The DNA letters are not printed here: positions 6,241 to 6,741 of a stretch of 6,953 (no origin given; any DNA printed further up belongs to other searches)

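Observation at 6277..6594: RHH regulator facing an array of AATCAC[A/T] heptads that match the omega-repressor operator consensus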

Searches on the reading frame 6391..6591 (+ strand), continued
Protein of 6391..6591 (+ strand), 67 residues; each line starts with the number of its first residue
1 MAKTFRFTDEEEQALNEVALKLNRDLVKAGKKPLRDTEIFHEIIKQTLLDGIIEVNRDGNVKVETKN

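Call 36: search_protein_families(library=ncbifam, alignment_id=A3, max_evalue=1)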
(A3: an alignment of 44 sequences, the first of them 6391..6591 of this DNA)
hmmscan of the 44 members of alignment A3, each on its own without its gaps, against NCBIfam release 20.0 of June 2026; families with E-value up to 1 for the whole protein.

A. member 1, window:6391-6591:+ (67 aa): 0 families

B. families by the number of members that match (of 44 scanned): 13 families
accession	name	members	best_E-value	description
NF009809.0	PRK13293.1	1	0.00077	coenzyme F420-0:L-glutamate ligase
TIGR02013.1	rpoB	1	0.0043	DNA-directed RNA polymerase subunit beta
TIGR00284.1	TIGR00284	1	0.017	dihydropteroate synthase-like protein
NF008753.0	PRK11788.1-1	1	0.022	lipopolysaccharide assembly protein LapB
NF002383.0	PRK01392.1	1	0.025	citrate lyase holo-ACP synthase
NF047364.1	redox_TF_RrpB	1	0.042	MarR family transcription factor RrpB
NF011991.0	PRK15447.1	1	0.043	U32 family peptidase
NF047965.1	quinone_UbiV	1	0.052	ubiquinone anaerobic biosynthesis protein UbiV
NF045957.1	MHO_1590_dom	1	0.055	MHO_1590 family protein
TIGR03744.1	traC_PFL_4706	1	0.061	conjugative transfer ATPase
NF052510.1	methyltran_MpqE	1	0.069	methyl-plastoquinone biosynthesis methyltransferase MpqE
NF011718.0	PRK15171.1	1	0.13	lipopolysaccharide 3-alpha-galactosyltransferase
NF052296.1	HdxProlEpimProt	1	0.17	4-hydroxyproline epimerase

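Call 38: find_related_loci(query=P0128, collection=viral_contigs, flank=2500)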
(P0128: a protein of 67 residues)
Query P0128 (67 aa) in viral_contigs; peptide patterns used: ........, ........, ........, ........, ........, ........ (x = any residue, [..] = any of these).
16 stretches matched a pattern, but none encodes a relative of the query by tblastn (E <= 1e-3).

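Call 39: find_related_loci(query=P0152, collection=viral_contigs, flank=2500)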
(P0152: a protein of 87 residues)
Query P0152 (87 aa) in viral_contigs; peptide patterns used: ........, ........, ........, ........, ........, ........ (x = any residue, [..] = any of these).
39 stretches matched a pattern, but none encodes a relative of the query by tblastn (E <= 1e-3).

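Call 41: find_homologous_proteins(query=A4, max_evalue=0.001)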
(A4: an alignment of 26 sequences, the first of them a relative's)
Query A4 (26 sequences) (67 aa, profile of the alignment): 104 proteins with E <= 0.001 among 864 candidates.
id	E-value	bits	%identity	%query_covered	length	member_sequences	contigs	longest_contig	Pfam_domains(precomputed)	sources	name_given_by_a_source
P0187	2.8e-24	102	35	94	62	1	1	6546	-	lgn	-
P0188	3.5e-24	102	35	94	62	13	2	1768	-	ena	-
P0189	3.9e-24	102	33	94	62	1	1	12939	-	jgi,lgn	-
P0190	4.1e-24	102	33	94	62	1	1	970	-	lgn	-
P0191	6.9e-24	101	37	94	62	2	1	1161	-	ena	-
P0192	9.0e-24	101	33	94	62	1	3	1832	-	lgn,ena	-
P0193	4.0e-23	99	34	96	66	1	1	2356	-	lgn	-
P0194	1.1e-22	97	36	96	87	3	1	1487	-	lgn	-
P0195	2.0e-22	96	36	99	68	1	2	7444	-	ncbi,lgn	ncbi:hypothetical protein D9M68_327980 [compost metagenome]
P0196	2.4e-22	96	33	99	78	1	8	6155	-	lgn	-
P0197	3.1e-22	96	40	97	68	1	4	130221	-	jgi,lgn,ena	-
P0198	3.7e-22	96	32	94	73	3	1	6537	-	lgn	-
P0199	6.5e-22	95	35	99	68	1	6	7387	-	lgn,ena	-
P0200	6.8e-22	95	38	94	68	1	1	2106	-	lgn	-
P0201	7.3e-22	95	31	91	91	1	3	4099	-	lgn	-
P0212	2.7e-21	93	33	99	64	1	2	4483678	-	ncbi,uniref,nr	ncbi:hypothetical protein RHP75_10480 [Pseudomonas sp. SG20056]|uniref:hypothetical protein n=1 Tax=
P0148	2.9e-21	93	38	99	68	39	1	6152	-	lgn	-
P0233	1.5e-20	90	34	97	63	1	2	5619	-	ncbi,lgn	-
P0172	2.1e-20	90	30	94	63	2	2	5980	-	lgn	-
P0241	2.3e-20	90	33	94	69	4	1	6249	-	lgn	-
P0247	4.3e-20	89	30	94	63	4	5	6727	-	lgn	-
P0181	4.7e-20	89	28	91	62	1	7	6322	-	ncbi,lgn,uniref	ncbi:hypothetical protein ACTXGO_08380 [Psychrobacter sp. T6-1]|uniref:hypothetical protein n=1 Tax=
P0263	1.5e-18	84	33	91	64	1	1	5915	-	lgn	-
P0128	1.7e-18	84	100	100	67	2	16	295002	-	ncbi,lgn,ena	-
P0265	3.8e-18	83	57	91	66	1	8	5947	-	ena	-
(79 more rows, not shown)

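Call 42: find_encoding_contigs(protein=P0128, flank=2500, max_places=2)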
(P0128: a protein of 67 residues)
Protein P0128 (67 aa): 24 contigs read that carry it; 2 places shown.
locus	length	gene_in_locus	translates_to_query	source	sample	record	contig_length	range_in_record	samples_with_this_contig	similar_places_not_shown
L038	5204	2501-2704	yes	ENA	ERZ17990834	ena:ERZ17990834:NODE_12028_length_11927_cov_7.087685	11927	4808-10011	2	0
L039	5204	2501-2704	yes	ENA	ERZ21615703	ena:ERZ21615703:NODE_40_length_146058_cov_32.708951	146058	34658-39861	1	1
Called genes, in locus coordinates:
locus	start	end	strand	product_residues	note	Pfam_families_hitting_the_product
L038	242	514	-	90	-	-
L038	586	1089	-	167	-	-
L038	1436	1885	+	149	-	-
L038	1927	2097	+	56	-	-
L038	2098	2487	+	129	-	PF02661:Fic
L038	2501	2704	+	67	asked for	-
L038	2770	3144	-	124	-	-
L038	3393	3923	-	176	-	-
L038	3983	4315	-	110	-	-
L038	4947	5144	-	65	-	-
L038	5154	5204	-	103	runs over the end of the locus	-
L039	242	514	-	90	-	-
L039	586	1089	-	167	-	-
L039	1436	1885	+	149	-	-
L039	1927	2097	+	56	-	-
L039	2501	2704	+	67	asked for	-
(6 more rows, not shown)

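Call 43: find_encoding_contigs(protein=P0187, flank=2500, max_places=1)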
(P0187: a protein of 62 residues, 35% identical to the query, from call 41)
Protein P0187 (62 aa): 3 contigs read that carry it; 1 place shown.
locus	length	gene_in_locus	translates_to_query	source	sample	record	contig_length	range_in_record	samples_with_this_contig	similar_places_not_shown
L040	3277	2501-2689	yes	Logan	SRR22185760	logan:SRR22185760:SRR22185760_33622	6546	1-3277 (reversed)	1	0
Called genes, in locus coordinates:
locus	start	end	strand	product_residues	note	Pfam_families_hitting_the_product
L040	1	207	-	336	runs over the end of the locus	PF05707:Zot (weak)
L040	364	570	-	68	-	-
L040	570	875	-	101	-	-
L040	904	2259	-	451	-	PF05144:Phage_CRI, PF05155:G2P_X_C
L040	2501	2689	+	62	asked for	-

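Call 44: find_encoding_contigs(protein=P0195, flank=2500, max_places=1)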
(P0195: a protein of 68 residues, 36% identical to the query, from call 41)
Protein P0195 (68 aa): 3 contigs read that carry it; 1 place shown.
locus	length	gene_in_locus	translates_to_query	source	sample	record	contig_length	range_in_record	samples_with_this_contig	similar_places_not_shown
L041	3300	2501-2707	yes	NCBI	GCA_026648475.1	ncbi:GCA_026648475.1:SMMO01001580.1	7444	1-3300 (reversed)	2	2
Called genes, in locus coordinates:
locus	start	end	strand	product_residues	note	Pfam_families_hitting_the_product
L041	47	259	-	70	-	-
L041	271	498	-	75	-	-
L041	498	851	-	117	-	PF17426:Putative_G5P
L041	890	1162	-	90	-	-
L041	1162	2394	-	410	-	PF05144:Phage_CRI, PF05155:G2P_X_C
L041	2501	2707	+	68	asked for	-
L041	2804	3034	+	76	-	-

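Call 45: find_encoding_contigs(protein=P0181, flank=2500, max_places=1)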
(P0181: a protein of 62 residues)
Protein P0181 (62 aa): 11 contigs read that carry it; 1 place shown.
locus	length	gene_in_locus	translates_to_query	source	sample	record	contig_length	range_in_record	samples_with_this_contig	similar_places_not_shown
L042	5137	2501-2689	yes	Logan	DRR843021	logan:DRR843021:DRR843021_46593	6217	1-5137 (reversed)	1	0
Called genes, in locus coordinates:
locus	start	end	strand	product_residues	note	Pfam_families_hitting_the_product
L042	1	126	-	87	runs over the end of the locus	-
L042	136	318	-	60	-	-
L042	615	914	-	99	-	-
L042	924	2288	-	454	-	PF05144:Phage_CRI, PF05155:G2P_X_C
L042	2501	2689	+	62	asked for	-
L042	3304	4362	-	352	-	PF05707:Zot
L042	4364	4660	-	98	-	PF10734:DUF2523 (faint)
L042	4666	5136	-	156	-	?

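Call 58: find_encoding_contigs(protein=P0265, flank=1800, max_places=1)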
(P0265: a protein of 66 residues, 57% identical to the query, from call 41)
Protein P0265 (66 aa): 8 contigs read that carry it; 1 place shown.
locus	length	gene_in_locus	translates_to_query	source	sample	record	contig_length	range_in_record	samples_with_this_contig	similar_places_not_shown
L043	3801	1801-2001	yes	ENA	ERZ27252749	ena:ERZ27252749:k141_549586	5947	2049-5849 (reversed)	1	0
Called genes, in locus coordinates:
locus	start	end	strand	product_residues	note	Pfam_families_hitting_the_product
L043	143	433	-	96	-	-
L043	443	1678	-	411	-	PF05144:Phage_CRI, PF05155:G2P_X_C (weak)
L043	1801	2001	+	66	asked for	-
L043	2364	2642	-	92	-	PF10734:DUF2523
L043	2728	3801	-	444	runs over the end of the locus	-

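Call 59: find_encoding_contigs(protein=P0196, flank=1800, max_places=1)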
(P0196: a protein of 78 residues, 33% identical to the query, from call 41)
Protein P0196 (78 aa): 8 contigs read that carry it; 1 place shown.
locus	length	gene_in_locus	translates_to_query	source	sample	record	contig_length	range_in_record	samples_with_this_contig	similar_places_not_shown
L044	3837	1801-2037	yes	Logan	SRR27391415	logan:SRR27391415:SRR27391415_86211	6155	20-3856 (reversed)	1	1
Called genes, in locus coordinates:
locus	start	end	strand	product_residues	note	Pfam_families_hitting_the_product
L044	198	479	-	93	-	-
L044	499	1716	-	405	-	PF05144:Phage_CRI, PF05155:G2P_X_C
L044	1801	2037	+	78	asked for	-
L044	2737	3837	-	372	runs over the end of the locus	?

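Call 60: find_encoding_contigs(protein=P0233, flank=1800, max_places=1)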
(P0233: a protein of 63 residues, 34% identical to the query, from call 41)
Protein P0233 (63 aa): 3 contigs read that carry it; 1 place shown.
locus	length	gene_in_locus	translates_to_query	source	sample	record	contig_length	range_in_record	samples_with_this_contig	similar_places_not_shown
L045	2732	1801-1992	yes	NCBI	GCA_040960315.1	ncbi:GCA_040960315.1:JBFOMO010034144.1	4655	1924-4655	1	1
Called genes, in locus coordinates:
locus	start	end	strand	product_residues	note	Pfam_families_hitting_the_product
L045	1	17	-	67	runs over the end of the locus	-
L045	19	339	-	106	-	-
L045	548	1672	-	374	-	PF05144:Phage_CRI (weak), PF05155:G2P_X_C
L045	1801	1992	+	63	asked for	-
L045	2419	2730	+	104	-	?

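Call 61: find_encoding_contigs(protein=P0263, flank=1800, max_places=1)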
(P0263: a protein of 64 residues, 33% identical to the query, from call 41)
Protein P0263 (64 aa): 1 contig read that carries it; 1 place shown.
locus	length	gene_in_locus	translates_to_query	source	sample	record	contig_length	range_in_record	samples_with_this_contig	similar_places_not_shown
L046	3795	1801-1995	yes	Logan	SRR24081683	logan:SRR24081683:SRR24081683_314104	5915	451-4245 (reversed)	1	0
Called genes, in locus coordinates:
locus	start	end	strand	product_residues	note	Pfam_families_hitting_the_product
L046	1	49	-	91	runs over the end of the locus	-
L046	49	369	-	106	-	-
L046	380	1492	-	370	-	PF02486:Rep_trans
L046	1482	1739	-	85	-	-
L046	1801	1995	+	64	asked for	-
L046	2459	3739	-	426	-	PF05707:Zot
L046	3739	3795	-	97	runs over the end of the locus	-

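Call 62: find_encoding_contigs(protein=P0241, flank=1800, max_places=1)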
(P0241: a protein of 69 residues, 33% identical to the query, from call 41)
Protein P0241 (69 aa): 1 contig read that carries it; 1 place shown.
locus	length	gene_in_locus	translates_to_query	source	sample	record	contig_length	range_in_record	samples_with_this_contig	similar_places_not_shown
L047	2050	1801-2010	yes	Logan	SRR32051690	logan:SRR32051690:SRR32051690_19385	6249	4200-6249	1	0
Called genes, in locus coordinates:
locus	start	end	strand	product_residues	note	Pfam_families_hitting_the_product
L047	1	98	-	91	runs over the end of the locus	-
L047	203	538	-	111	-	-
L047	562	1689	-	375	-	PF05155:G2P_X_C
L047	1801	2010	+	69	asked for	-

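Call 63: find_encoding_contigs(protein=P0247, flank=1800, max_places=1)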
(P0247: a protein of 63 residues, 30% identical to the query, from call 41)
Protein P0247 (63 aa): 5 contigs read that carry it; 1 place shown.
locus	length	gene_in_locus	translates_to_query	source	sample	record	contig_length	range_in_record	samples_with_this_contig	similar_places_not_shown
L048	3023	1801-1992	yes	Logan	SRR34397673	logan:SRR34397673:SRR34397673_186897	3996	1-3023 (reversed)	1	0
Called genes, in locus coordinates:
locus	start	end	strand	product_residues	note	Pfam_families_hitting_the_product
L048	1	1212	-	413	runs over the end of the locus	PF05144:Phage_CRI, PF05155:G2P_X_C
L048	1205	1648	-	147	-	-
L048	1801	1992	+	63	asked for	-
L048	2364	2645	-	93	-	PF10734:DUF2523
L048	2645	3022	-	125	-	?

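Call 64: find_encoding_contigs(protein=P0172, flank=1800, max_places=1)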
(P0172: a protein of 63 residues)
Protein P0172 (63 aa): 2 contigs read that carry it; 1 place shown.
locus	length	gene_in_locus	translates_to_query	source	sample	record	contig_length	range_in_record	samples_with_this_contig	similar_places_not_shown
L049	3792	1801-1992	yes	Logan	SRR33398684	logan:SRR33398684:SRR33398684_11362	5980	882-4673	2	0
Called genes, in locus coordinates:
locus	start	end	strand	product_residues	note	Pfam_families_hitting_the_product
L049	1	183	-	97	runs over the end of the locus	-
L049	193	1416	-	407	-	PF05144:Phage_CRI, PF05155:G2P_X_C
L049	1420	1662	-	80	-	-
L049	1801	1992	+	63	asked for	-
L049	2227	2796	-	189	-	-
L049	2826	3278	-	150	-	PF05707:Zot (weak)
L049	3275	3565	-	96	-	-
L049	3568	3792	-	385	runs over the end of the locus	-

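Call 65: find_encoding_contigs(protein=P0148, flank=1800, max_places=1)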
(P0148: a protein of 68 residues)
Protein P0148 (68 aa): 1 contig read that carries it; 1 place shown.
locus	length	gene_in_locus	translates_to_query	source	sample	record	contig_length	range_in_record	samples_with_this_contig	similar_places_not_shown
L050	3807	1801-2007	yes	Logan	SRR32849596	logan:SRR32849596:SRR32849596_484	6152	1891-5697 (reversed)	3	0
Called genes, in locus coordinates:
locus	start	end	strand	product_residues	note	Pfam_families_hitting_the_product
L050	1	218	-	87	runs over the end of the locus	-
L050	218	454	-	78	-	-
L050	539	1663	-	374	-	PF05155:G2P_X_C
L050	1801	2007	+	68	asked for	-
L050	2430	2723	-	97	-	-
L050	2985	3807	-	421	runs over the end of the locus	PF05707:Zot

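Call 73: search_protein_families(library=pfam, proteins=[L032:1516-2670:-, L032:2673-2888:-, L004:1400-2952:-], max_evalue=0.01)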
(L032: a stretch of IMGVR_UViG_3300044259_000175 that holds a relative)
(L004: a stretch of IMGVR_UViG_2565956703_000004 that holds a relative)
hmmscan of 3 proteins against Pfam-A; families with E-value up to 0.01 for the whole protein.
L032:1516-2670:- (385 aa): 1 family
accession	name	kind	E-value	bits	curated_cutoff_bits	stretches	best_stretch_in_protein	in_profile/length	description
PF02486.25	Rep_trans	-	4.1e-19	69.4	29.6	1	193-354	1-189/201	Replication initiation factor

L032:2673-2888:- (72 aa): 0 families

L004:1400-2952:- (517 aa): 2 families
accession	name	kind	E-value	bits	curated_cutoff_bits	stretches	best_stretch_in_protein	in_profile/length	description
PF05144.20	Phage_CRI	-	2.8e-39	135.6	21.7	1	26-279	1-223/232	Replication-associated protein G2P N-terminal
PF05155.20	G2P_X_C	-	3.3e-18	66.5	25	2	421-506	5-86/88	Replication-associated protein G2P C-terminal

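Call 78: predict_structure(alignment_id=A5)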
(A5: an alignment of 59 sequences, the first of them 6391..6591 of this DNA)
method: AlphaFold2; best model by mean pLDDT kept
length: 67 residues; sequences in the alignment: 59
mean_pLDDT: 92.7   pTM: 0.70
mean pLDDT of the five models: 92.7, 86.8, 86.7, 85.3, 84.8
residues with pLDDT >= 90: 59; 70-90: 7; 50-70: 1; < 50: 0
segments of 3 or more residues with pLDDT < 50: none
pLDDT, mean of each block of 10 residues (from residue 1): 89 96 97 95 92 93 84
secondary structure, 60 per line:
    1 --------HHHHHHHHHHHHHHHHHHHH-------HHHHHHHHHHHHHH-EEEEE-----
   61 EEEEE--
elements in order: H9-28 H36-49 E51-55 E61-65

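Call 81: search_dna_similar(query=P0212, collection=phages, mode=protein, max_evalue=1, max_rows=30)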
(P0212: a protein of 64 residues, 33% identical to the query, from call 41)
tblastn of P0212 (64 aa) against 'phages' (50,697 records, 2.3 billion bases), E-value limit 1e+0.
Records with a match: 9; places in all: 9; records where one place covers at least 80% of the query: 8.
Best place of each record, by identity: 80-90% 1; <60% 8.
By first word of the organism name: Dulem 4; Inovirus 3; Pseudomonas 1; Stenotrophomonas 1.
By host as written in the record: Varecia variegata 4; Homo sapiens 3; Pseudomonas aeruginosa 1; Stenotrophomonas maltophilia 1.
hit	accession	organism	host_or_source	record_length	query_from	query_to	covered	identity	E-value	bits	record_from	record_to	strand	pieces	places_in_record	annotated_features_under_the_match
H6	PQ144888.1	Pseudomonas phage NEU2023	Pseudomonas aeruginosa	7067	1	64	100%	87.5%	3e-30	115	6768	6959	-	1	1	hypothetical protein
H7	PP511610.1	Dulem virus 63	Varecia variegata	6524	4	59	88%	44.8%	2e-8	53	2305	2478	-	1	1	hypothetical protein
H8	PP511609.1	Dulem virus 62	Varecia variegata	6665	1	59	92%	37.7%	1e-5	45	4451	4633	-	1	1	hypothetical protein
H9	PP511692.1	Dulem virus 62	Varecia variegata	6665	1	59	92%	37.7%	1e-5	45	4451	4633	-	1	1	hypothetical protein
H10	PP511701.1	Dulem virus 62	Varecia variegata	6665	1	59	92%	37.7%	1e-5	45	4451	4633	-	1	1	hypothetical protein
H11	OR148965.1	Inovirus D_HF3_19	Homo sapiens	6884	4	60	89%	36.8%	2e-6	48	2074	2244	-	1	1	hypothetical protein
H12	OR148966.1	Inovirus D_HF1_11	Homo sapiens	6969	4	60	89%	36.8%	2e-6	48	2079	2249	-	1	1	hypothetical protein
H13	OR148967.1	Inovirus D_HF7_9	Homo sapiens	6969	4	60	89%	36.8%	2e-6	48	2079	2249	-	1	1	hypothetical protein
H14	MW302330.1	Stenotrophomonas phage TS-12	Stenotrophomonas maltophilia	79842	4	50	73%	27.7%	5e-1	33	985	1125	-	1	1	hypothetical protein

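Call 82: fold_search(model_id=the predicted structure, library=pdb)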
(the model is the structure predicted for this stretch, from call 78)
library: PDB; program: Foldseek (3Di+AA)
matches with E <= 10: 465; with E <= 0.001: 0
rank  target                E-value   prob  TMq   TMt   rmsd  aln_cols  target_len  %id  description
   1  3zqc_J                1.1e+00  0.21  0.37  0.23  12.0        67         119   15  Structure of the Trichomonas vaginalis Myb3 DNA-binding domain bound to a promoter sequence reveals a unique C-termina (released 2012-04-18)
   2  7oq4_K                1.1e+00  0.13  0.28  0.24   7.5        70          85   20  Cryo-EM structure of the ATV RNAP Inhibitory Protein (RIP) bound to the DNA-binding channel of the host's RNA polymera (released 2021-08-25)
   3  7eu1_F                1.1e+00  0.12  0.30  0.27   8.6        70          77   20  The cryo-EM structure of A. thaliana Pol IV-RDR2 holoenzyme (released 2021-12-29)
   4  3zqc_A                1.2e+00  0.20  0.37  0.23  12.0        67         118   15  Structure of the Trichomonas vaginalis Myb3 DNA-binding domain bound to a promoter sequence reveals a unique C-termina (released 2012-04-18)
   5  3p9c                  1.4e+00  0.14  0.27  0.08   9.0        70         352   18  Crystal structure of perennial ryegrass LpOMT1 bound to SAH (released 2011-01-12)
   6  9e5c_6f               1.5e+00  0.10  0.28  0.08  12.4        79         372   19  Cryo-EM structure of 96 nm repeat of microtubule doublet from T. brucei flagellum (released 2025-03-12)
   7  5w2b_A                1.6e+00  0.21  0.31  0.23  10.2        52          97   19  Crystal structure of C-terminal domain of Ebola (Reston) nucleoprotein in complex with Fab fragment (released 2018-06-13)
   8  8q4g_A                1.6e+00  0.14  0.27  0.06  12.4        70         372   11  Thin filament from FIB milled relaxed left ventricular mouse myofibrils (released 2023-11-01)
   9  9qbd_B                1.7e+00  0.15  0.32  0.22   7.7        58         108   10  Crystal structure of Brachyspira hampsonii PadR with Leu88 replaced by 3-aminotyrosine (released 2026-03-11)
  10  5x4z_F                1.7e+00  0.13  0.34  0.29   7.9        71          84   15  RNA Polymerase II from Komagataella Pastoris (Type-1 crystal) (released 2017-05-17)
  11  5vkd_A                1.8e+00  0.20  0.32  0.22  11.1        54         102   17  Crystal structure of C-terminal domain of Ebola (Bundibugyo) nucleoprotein in complex with Fab fragment (released 2018-04-25)
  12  3h0g_F                1.8e+00  0.11  0.32  0.28   7.8        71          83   20  RNA Polymerase II from Schizosaccharomyces pombe (released 2009-08-25)
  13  7uyx_C                1.9e+00  0.16  0.24  0.12   6.3        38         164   21  Structure of bacteriophage PA1c gp2 (released 2023-05-10)
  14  9qbd_A                1.9e+00  0.11  0.30  0.22   7.2        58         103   10  Crystal structure of Brachyspira hampsonii PadR with Leu88 replaced by 3-aminotyrosine (released 2026-03-11)
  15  7uyx_B                2.0e+00  0.21  0.24  0.10   5.8        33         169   18  Structure of bacteriophage PA1c gp2 (released 2023-05-10)
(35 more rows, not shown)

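Call 84: get_annotated_region(hit=H6, flank=2500)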
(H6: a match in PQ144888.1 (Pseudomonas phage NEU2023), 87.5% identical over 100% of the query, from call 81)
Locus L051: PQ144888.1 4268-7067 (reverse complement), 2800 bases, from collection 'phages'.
description: Pseudomonas phage NEU2023, complete genome.
organism: Pseudomonas phage NEU2023 (NCBI taxid 3250168)
taxonomy: Viruses
host: Pseudomonas aeruginosa; source: wastewater; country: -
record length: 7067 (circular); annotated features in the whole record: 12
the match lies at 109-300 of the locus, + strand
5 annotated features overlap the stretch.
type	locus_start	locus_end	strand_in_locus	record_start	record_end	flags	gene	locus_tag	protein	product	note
CDS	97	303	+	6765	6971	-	-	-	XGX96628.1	hypothetical protein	-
CDS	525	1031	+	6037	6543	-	-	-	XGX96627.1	hypothetical protein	-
CDS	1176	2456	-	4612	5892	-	-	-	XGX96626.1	zonular occludens toxin domain-containing protein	-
CDS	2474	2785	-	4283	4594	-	-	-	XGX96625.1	DUF2523 domain-containing protein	-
CDS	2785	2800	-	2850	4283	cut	-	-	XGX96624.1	hypothetical protein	-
